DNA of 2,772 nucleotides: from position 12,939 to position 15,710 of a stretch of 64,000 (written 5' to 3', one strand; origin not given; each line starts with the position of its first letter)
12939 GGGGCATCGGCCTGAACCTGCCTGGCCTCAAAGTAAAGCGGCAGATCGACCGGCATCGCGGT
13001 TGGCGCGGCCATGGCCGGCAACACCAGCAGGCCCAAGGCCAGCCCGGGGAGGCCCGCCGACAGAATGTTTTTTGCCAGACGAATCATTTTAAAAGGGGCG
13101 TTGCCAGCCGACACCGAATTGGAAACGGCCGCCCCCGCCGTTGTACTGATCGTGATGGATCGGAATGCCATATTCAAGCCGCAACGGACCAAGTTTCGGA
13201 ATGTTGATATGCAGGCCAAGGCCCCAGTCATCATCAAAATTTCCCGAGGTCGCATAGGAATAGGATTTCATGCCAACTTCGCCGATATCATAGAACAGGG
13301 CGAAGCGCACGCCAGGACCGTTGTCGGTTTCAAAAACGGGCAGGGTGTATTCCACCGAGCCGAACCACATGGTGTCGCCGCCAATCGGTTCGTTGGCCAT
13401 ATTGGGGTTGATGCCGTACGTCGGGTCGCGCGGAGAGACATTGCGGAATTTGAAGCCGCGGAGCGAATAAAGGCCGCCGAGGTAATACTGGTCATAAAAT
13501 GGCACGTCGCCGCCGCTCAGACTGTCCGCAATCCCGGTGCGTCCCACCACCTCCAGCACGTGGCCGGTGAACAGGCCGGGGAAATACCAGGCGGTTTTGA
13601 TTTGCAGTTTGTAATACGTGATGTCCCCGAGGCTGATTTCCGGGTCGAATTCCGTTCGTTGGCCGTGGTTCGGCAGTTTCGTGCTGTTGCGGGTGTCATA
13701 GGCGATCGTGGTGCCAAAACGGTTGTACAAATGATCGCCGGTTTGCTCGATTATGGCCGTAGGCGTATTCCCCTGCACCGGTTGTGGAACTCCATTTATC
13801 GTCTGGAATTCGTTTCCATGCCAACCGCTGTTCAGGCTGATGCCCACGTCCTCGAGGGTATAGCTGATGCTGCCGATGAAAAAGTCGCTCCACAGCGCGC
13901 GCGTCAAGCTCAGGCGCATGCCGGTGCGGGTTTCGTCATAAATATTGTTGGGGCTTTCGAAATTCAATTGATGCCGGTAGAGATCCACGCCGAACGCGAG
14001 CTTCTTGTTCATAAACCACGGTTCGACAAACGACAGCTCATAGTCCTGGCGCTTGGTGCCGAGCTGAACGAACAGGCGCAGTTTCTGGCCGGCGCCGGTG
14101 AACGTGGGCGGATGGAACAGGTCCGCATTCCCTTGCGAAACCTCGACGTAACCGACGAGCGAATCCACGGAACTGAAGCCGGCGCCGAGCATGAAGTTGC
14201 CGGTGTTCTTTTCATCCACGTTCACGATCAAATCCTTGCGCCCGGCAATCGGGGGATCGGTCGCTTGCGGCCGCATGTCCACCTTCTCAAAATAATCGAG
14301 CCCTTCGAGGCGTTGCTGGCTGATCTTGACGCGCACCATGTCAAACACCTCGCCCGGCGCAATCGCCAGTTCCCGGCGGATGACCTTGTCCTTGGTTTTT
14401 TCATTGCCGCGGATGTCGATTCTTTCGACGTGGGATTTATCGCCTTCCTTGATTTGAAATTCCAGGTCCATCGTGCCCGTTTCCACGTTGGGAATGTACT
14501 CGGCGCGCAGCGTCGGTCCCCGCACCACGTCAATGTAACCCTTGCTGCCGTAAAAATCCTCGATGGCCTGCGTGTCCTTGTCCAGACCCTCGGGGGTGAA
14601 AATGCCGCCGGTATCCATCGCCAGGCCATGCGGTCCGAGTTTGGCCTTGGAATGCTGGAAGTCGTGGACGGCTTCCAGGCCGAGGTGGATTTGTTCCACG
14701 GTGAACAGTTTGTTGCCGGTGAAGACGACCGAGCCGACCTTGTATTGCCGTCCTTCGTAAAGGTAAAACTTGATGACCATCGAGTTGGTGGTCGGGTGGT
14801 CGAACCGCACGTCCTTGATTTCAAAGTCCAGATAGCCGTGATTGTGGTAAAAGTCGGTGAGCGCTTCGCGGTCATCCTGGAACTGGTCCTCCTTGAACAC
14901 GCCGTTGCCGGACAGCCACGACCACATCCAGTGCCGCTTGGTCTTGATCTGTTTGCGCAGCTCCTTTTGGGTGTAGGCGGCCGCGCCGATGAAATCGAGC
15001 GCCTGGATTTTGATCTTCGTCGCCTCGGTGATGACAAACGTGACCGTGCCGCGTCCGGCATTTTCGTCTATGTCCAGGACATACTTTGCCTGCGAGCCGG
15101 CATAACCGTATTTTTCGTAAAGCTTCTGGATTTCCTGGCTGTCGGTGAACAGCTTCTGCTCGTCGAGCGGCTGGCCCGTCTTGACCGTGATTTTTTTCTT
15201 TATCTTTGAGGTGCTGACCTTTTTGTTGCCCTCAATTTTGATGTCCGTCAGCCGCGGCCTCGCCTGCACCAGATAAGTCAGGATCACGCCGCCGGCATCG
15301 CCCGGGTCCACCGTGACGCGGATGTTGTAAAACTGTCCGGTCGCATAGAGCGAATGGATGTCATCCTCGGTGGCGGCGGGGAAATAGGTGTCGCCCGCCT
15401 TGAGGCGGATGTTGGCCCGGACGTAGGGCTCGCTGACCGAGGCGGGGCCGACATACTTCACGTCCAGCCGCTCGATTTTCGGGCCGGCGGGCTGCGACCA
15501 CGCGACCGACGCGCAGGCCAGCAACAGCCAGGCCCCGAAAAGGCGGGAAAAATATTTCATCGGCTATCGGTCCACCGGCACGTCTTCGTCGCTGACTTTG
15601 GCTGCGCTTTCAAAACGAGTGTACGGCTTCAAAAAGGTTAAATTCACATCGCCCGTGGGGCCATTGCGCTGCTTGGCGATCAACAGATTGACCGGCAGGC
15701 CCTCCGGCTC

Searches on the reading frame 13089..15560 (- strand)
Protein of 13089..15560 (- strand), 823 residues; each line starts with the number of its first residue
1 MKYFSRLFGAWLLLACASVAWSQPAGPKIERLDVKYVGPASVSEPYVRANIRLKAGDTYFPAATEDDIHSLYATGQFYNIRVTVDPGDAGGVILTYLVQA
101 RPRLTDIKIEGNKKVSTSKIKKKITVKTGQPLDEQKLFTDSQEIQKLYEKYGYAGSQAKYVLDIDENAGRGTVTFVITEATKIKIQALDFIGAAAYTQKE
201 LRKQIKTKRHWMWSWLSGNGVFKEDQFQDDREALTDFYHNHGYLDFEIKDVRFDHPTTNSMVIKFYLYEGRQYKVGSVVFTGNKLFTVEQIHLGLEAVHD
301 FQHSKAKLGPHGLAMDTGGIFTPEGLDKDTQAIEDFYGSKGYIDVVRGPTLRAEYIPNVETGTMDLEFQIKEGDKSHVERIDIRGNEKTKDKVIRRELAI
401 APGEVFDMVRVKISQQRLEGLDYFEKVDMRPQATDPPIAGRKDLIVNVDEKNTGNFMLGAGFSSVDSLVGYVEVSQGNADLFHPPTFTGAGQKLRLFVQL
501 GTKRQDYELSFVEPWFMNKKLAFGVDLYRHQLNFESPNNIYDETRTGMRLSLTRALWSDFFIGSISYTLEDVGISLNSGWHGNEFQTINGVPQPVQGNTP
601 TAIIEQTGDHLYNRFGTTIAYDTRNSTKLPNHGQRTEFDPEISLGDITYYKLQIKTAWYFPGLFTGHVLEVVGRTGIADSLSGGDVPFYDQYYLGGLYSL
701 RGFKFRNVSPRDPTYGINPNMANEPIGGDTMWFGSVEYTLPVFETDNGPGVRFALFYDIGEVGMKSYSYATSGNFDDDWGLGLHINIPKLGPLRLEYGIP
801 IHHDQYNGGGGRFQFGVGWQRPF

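Call 62: search_protein_families(library=pfam, proteins=[window:13089-15560:-])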
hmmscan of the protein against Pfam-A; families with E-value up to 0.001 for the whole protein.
window:13089-15560:- (823 aa): 4 families
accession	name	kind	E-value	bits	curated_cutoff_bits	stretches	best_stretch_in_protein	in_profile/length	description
PF01103.29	Omp85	-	2.9e-58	198.3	24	1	487-818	2-322/325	Omp85 superfamily domain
PF07244.20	POTRA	-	2.3e-56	188.9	21.3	5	103-179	2-78/79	Surface antigen variable number repeat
PF08479.16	POTRA_2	-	1.6e-07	31.5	24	1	104-160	3-59/76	POTRA domain, ShlB-type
PF08478.15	POTRA_1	-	2.2e-07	31.5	23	0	377-430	2-55/69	POTRA domain, FtsQ-type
